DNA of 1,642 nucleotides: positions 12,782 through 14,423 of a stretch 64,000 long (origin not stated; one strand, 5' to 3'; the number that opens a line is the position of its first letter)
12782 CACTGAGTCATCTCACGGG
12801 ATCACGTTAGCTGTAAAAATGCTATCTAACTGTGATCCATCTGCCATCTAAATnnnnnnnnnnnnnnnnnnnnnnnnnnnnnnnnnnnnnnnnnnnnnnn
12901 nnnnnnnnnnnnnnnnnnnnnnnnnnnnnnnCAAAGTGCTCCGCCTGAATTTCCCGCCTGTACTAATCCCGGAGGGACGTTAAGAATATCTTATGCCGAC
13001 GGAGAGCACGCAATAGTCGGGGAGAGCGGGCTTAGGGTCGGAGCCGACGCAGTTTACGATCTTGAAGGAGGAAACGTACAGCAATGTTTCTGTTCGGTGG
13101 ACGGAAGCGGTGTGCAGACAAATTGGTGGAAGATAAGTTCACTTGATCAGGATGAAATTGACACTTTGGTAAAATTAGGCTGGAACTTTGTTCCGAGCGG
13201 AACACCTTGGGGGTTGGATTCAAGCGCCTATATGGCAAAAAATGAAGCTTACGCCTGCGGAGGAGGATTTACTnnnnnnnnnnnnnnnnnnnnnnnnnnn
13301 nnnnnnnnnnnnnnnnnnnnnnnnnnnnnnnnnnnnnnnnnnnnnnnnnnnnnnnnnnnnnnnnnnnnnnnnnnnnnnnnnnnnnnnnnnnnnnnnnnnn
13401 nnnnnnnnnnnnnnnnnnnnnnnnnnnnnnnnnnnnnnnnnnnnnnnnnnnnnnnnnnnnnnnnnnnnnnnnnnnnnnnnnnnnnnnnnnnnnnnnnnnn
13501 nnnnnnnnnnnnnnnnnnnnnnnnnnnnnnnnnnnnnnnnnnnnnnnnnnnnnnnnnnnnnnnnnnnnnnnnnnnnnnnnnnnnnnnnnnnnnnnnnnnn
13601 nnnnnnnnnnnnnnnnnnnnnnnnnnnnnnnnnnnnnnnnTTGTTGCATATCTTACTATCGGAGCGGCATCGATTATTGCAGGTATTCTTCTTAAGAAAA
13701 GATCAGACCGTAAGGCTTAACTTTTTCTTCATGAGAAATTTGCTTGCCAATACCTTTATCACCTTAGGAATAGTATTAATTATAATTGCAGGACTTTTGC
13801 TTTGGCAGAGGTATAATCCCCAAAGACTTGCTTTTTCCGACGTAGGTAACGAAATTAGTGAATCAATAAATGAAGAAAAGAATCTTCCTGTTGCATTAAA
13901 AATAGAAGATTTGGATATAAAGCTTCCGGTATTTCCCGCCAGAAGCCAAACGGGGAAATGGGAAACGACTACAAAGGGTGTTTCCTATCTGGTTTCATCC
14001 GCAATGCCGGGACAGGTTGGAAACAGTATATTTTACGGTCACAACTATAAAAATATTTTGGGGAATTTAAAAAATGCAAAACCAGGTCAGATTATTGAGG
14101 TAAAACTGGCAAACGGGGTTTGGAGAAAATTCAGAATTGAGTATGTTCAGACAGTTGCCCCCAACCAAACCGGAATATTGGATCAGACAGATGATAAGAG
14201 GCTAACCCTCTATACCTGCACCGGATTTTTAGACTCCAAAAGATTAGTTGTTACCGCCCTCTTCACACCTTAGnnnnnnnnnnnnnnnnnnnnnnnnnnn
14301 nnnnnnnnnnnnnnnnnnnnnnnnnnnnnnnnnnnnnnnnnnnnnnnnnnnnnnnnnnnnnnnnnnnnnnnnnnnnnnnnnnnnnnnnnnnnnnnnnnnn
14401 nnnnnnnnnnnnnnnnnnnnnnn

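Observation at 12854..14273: Sortase with an adjacent LAATG-tailed FN3 surface protein, compositionally foreign to the locus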

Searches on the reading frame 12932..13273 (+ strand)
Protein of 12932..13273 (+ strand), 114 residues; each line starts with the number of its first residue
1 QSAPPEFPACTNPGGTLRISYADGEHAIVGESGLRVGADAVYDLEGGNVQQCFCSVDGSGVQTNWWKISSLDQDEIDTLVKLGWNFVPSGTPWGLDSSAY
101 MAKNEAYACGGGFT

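Call 35: predict_structure(alignment_id=A2)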
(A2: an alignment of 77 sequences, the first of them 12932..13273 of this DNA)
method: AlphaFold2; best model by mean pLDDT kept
length: 114 residues; sequences in the alignment: 77
mean_pLDDT: 93.0   pTM: 0.86
mean pLDDT of the five models: 93.0, 91.2, 90.9, 90.7, 90.7
residues with pLDDT >= 90: 103; 70-90: 6; 50-70: 4; < 50: 1
segments of 3 or more residues with pLDDT < 50: none
pLDDT, mean of each block of 10 residues (from residue 1): 87 94 95 95 95 95 96 95 96 94 95 54
secondary structure, 60 per line:
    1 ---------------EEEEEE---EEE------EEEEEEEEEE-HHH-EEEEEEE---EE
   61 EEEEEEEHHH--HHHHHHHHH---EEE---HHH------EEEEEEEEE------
elements in order: E16-21 E25-27 E34-43 E49-55 E59-67 H73-81 E85-87 E100-108

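Call 39: fold_search(model_id=the predicted structure, library=pdb)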
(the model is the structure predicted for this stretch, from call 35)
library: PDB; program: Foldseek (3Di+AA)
matches with E <= 10: 369; with E <= 0.001: 0
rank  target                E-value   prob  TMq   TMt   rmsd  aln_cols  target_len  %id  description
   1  3cxj_A                5.1e-01  0.28  0.34  0.28   8.6       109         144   15  Crystal structure of an uncharacterized protein from Methanothermobacter thermautotrophicus (released 2008-05-13)
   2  6sum_A                5.4e-01  0.41  0.30  0.12   6.5        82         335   11  Amicoumacin kinase hAmiN in complex with AMP-PNP, MG2+ and Ami (released 2020-07-22)
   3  4gf3_A                8.3e-01  0.33  0.35  0.33   4.1        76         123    6  Structure of a SycH-YopH Chaperone-Effector Complex (released 2013-03-27)
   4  9ux0_C                8.8e-01  0.25  0.29  0.25   6.1        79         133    6  Crystal structure of the virulence effector VepA in complex with its secretion chaperone VecA (released 2025-06-25)
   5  3nx1_B                8.8e-01  0.12  0.26  0.19  11.5        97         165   11  Crystal structure of Enterobacter sp. Px6-4 Ferulic Acid Decarboxylase (released 2011-02-16)
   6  5iqc_B                9.8e-01  0.12  0.25  0.13   6.2        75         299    9  Aminoglycoside Phosphotransferase (2'')-Ia (CTD of AAC(6')-Ie/APH(2'')-Ia) in complex with GMPPNP, Magnesium, and Gent (released 2016-05-25)
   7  1ttw_A                1.0e+00  0.25  0.33  0.32   4.4        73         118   10  Crystal structure of the Yersinia Pestis type III secretion chaperone SycH in complex with a stable fragment of YscM2 (released 2004-08-31)
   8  6sum_B                1.2e+00  0.30  0.33  0.13   6.7        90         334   13  Amicoumacin kinase hAmiN in complex with AMP-PNP, MG2+ and Ami (released 2020-07-22)
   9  9uwz_A                1.2e+00  0.21  0.30  0.27   5.8        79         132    6  Crystal structure of the type III secretion chaperone VecA from Vibrio parahaemolyticus (released 2025-06-25)
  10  1jya_B                1.2e+00  0.08  0.24  0.23  10.7        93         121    9  Crystal Structure of SycE (released 2001-10-31)
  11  6c5u_B                1.3e+00  0.11  0.25  0.13   6.2        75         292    9  Aminoglycoside Phosphotransferase (2'')-Ia in complex with GMPPNP, Magnesium, and Ribostamycin, Alternate form (released 2018-04-11)
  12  9ux0_B                1.4e+00  0.21  0.31  0.28   5.6        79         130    6  Crystal structure of the virulence effector VepA in complex with its secretion chaperone VecA (released 2025-06-25)
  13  1n5b_C                1.5e+00  0.08  0.24  0.23  10.5        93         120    6  Crystal Structure Of The Yersinia enterocolitica Molecular Chaperone Syce (released 2002-11-20)
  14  3g7g_G                1.5e+00  0.04  0.20  0.17  13.1       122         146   16  Crystal structure of the protein with unknown function from Clostridium acetobutylicum ATCC 824 (released 2009-03-17)
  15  5iqe_B                1.7e+00  0.09  0.25  0.13   6.4        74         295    9  Aminoglycoside Phosphotransferase (2'')-Ia (CTD of AAC(6')-Ie/APH(2'')-Ia) in complex with GMPPNP, Magnesium, and Neom (released 2016-05-25)
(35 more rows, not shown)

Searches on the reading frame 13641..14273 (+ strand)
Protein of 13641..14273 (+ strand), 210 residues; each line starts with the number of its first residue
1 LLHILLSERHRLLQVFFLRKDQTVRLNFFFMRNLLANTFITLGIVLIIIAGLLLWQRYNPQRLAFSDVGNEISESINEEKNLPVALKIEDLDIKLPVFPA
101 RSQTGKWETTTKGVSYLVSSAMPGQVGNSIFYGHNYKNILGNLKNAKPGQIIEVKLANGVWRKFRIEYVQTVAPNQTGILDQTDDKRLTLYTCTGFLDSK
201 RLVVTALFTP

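Call 3: search_protein_families(library=pfam, proteins=[window:13641-14273:+], max_evalue=0.01)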
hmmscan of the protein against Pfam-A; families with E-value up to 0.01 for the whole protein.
window:13641-14273:+ (210 aa): 1 family
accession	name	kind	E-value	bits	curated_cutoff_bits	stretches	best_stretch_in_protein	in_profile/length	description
PF04203.18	Sortase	-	3.6e-23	82.1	26.6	1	86-206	1-122/125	Sortase domain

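Call 8: search_protein_families(library=ncbifam, proteins=[window:13731-14273:+], max_evalue=0.01)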
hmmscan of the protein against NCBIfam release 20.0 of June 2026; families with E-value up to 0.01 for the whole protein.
window:13731-14273:+ (180 aa): 7 families
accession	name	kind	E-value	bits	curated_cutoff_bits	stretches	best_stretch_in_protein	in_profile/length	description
TIGR01076.1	sortase_fam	subfamily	1.4e-11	44.3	39.35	1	56-175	3-124/136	sortase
NF058671.1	sortase_SrtD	exception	1.3e-10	41.3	140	1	49-166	60-171/187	class D sortase, LPxTATN-specific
NF033746.1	class_D_sortase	subfamily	4.1e-10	39.6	165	1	54-166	11-117/135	class D sortase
NF033748.1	class_F_sortase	subfamily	1.2e-09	38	166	1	50-170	8-140/155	class F sortase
TIGR03784.1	marine_sortase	equivalog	2.3e-09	37.1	158.25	1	83-166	77-159/174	class GN sortase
NF033745.1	class_C_sortase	subfamily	1e-07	32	160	1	45-176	85-218/220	class C sortase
NF033747.1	class_E_sortase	subfamily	7e-07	29.3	160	1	68-178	85-205/211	class E sortase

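Call 9: search_solved_structures(query=window:13731-14273:+, max_evalue=0.01, show_alignments=2)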
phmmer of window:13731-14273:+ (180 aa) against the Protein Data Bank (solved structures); distinct sequences matched with E-value up to 0.01: 13.
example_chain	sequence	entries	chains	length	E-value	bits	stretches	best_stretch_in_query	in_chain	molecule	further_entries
1ija_A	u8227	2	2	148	2e-09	40.8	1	54-168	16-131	Sortase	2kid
1t2p_A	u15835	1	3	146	2e-09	40.8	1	54-168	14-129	sortase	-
2mlm_A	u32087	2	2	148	2.6e-08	37.1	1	54-168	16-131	Sortase family protein | Sortase A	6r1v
1t2o_A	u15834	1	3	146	3.1e-08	36.9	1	54-166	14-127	sortase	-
1t2w_A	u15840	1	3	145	3.1e-08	36.9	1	55-166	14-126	Class A sortase SrtA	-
4d70_A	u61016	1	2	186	6.3e-06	29.4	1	64-169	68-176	SORTASE FAMILY PROTEIN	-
3rcc_A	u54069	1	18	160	0.00052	23.1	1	48-176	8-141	Sortase SrtA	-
7s56_A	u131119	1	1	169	0.00061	22.9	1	48-176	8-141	Class A sortase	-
8snq_A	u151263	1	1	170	0.0057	19.7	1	55-175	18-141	Sortase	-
5dv0_A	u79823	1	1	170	0.0057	19.7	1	51-175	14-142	Sortase SrtA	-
7t8y_A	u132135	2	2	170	0.0077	19.3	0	55-175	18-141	Sortase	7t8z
4o8l_A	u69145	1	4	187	0.0086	19.2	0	51-175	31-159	Sortase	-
3fn5_A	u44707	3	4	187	0.0093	19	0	55-175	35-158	Sortase A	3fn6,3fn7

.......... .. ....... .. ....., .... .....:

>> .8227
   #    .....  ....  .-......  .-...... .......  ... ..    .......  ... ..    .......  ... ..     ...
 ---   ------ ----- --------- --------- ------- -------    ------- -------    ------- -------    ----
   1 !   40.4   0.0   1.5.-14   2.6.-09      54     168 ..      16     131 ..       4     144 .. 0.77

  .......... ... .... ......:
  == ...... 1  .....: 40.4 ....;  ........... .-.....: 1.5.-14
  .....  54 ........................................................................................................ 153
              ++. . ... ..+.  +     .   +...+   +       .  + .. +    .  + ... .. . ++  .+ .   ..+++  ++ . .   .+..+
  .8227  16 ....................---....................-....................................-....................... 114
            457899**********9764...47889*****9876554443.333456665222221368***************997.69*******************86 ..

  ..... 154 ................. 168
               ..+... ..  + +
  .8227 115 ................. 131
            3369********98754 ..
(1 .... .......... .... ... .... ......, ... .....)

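Call 11: find_homologous_proteins(query=window:13731-14273:+)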
Query window:13731-14273:+ (180 aa): 395 proteins with E <= 0.001 among 445 candidates; the best 120 are listed.
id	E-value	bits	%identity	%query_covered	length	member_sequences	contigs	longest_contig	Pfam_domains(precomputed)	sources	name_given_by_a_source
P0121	7.2e-114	396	100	100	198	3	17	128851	PF04203.19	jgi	-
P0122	4.2e-96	338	84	99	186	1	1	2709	PF04203.19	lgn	-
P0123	3.8e-93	328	84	99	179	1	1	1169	PF04203.19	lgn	-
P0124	4.4e-69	250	64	99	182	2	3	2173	PF04203.19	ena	-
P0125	5.5e-66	240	63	98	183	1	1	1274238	PF04203.19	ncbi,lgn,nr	ncbi:sortase [Candidatus Woesebacteria bacterium]|nr:MAG: sortase [Candidatus Woesebacteria bacteriu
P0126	1.7e-64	235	60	99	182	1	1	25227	PF04203.19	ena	-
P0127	9.5e-60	219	59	98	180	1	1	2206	PF04203.19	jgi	-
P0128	2.0e-59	218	59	98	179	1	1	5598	PF04203.19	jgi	jgi:LPXTG-site transpeptidase (sortase) family protein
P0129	2.5e-58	215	56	98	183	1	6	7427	PF04203.19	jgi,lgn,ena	-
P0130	4.0e-58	214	57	98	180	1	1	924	PF04203.19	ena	-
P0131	7.9e-58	213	56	98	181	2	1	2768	PF04203.19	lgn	-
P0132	4.5e-57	211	58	98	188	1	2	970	PF04203.19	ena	-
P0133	8.8e-57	210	57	98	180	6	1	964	PF04203.19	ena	-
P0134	2.3e-56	208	56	98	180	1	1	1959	PF04203.19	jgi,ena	-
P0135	6.6e-56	207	55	98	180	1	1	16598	PF04203.19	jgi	-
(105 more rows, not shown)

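Call 42: search_solved_structures(query=A3, max_evalue=0.001, show_alignments=0)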
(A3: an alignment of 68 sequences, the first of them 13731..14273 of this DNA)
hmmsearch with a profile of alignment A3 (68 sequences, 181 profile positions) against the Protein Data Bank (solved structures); distinct sequences matched with E-value up to 0.001: 40.
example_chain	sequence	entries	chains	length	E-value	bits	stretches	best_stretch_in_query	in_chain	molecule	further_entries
2kw8_A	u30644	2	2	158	2.7e-11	46.5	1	45-175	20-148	LPXTG-site transpeptidase family protein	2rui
5k9a_A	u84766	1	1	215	2.1e-10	43.6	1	47-177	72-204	Putative fimbrial associated sortase-like protein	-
6bwe_A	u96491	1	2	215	2.1e-10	43.6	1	47-177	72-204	Putative fimbrial associated sortase-like protein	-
4d70_A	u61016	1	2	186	2.1e-10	43.6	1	35-178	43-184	SORTASE FAMILY PROTEIN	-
5hu4_A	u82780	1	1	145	2.8e-10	43.2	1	93-179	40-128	Cysteine protease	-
2xwg_A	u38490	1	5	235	3.5e-09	39.6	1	51-176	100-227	SORTASE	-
2mlm_A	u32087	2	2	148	4.7e-09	39.2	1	47-166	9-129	Sortase family protein | Sortase A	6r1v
1ija_A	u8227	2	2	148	8.2e-09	38.4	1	47-166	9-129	Sortase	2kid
24rr_A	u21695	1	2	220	8.5e-09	38.3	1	34-175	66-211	Ebp pilus assembly class C sortase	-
1t2p_A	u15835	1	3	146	9.9e-09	38.1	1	48-166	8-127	sortase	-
8t28_A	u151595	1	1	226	1.2e-08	37.8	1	46-166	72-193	Class C sortase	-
3rcc_A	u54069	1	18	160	2.5e-07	33.6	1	56-179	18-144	Sortase SrtA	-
7d6p_A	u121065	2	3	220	3.2e-07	33.2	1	54-174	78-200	Sortase family protein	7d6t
6ixz_A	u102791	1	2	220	3.3e-07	33.2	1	54-174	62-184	Sortase family protein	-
7s56_A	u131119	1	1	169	4.1e-07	32.9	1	107-179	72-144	Class A sortase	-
5utt_A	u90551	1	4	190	0.00059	22.6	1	88-165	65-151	Sortase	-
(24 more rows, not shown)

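Call 43: search_protein_families(library=ncbifam, alignment_id=A3, max_evalue=0.001)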
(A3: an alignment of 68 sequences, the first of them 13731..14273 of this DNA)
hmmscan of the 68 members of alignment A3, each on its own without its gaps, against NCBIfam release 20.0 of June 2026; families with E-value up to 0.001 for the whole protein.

A. member 1, window:13731-14273:+ (180 aa): 7 families
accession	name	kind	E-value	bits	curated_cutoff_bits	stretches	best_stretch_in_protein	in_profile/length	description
TIGR01076.1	sortase_fam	subfamily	1.4e-11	44.3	39.35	1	56-175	3-124/136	sortase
NF058671.1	sortase_SrtD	exception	1.3e-10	41.3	140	1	49-166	60-171/187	class D sortase, LPxTATN-specific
NF033746.1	class_D_sortase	subfamily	4.1e-10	39.6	165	1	54-166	11-117/135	class D sortase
NF033748.1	class_F_sortase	subfamily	1.2e-09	38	166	1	50-170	8-140/155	class F sortase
TIGR03784.1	marine_sortase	equivalog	2.3e-09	37.1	158.25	1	83-166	77-159/174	class GN sortase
NF033745.1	class_C_sortase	subfamily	1e-07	32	160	1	45-176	85-218/220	class C sortase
NF033747.1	class_E_sortase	subfamily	7e-07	29.3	160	1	68-178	85-205/211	class E sortase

B. families by the number of members that match (of 68 scanned): 7 families
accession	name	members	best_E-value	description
NF033748.1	class_F_sortase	68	2.4e-14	class F sortase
NF058671.1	sortase_SrtD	68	9.2e-13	class D sortase, LPxTATN-specific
NF033746.1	class_D_sortase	68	1.6e-12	class D sortase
TIGR03784.1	marine_sortase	67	3.7e-12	class GN sortase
TIGR01076.1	sortase_fam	66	2.2e-14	sortase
NF033745.1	class_C_sortase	61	2.4e-14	class C sortase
NF033747.1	class_E_sortase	56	6.5e-13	class E sortase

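Call 70: search_solved_structures(query=A3, max_evalue=1e-9, show_alignments=5)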
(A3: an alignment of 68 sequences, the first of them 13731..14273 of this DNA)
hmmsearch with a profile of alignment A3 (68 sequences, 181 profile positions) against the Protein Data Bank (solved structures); distinct sequences matched with E-value up to 1e-9: 5.
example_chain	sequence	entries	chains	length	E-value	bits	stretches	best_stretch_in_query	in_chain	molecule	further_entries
2kw8_A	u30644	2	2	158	2.7e-11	46.5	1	45-175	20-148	LPXTG-site transpeptidase family protein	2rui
5k9a_A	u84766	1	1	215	2.1e-10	43.6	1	47-177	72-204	Putative fimbrial associated sortase-like protein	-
6bwe_A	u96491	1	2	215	2.1e-10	43.6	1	47-177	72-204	Putative fimbrial associated sortase-like protein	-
4d70_A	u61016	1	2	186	2.1e-10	43.6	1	35-178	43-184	SORTASE FAMILY PROTEIN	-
5hu4_A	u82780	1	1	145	2.8e-10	43.2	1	93-179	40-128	Cysteine protease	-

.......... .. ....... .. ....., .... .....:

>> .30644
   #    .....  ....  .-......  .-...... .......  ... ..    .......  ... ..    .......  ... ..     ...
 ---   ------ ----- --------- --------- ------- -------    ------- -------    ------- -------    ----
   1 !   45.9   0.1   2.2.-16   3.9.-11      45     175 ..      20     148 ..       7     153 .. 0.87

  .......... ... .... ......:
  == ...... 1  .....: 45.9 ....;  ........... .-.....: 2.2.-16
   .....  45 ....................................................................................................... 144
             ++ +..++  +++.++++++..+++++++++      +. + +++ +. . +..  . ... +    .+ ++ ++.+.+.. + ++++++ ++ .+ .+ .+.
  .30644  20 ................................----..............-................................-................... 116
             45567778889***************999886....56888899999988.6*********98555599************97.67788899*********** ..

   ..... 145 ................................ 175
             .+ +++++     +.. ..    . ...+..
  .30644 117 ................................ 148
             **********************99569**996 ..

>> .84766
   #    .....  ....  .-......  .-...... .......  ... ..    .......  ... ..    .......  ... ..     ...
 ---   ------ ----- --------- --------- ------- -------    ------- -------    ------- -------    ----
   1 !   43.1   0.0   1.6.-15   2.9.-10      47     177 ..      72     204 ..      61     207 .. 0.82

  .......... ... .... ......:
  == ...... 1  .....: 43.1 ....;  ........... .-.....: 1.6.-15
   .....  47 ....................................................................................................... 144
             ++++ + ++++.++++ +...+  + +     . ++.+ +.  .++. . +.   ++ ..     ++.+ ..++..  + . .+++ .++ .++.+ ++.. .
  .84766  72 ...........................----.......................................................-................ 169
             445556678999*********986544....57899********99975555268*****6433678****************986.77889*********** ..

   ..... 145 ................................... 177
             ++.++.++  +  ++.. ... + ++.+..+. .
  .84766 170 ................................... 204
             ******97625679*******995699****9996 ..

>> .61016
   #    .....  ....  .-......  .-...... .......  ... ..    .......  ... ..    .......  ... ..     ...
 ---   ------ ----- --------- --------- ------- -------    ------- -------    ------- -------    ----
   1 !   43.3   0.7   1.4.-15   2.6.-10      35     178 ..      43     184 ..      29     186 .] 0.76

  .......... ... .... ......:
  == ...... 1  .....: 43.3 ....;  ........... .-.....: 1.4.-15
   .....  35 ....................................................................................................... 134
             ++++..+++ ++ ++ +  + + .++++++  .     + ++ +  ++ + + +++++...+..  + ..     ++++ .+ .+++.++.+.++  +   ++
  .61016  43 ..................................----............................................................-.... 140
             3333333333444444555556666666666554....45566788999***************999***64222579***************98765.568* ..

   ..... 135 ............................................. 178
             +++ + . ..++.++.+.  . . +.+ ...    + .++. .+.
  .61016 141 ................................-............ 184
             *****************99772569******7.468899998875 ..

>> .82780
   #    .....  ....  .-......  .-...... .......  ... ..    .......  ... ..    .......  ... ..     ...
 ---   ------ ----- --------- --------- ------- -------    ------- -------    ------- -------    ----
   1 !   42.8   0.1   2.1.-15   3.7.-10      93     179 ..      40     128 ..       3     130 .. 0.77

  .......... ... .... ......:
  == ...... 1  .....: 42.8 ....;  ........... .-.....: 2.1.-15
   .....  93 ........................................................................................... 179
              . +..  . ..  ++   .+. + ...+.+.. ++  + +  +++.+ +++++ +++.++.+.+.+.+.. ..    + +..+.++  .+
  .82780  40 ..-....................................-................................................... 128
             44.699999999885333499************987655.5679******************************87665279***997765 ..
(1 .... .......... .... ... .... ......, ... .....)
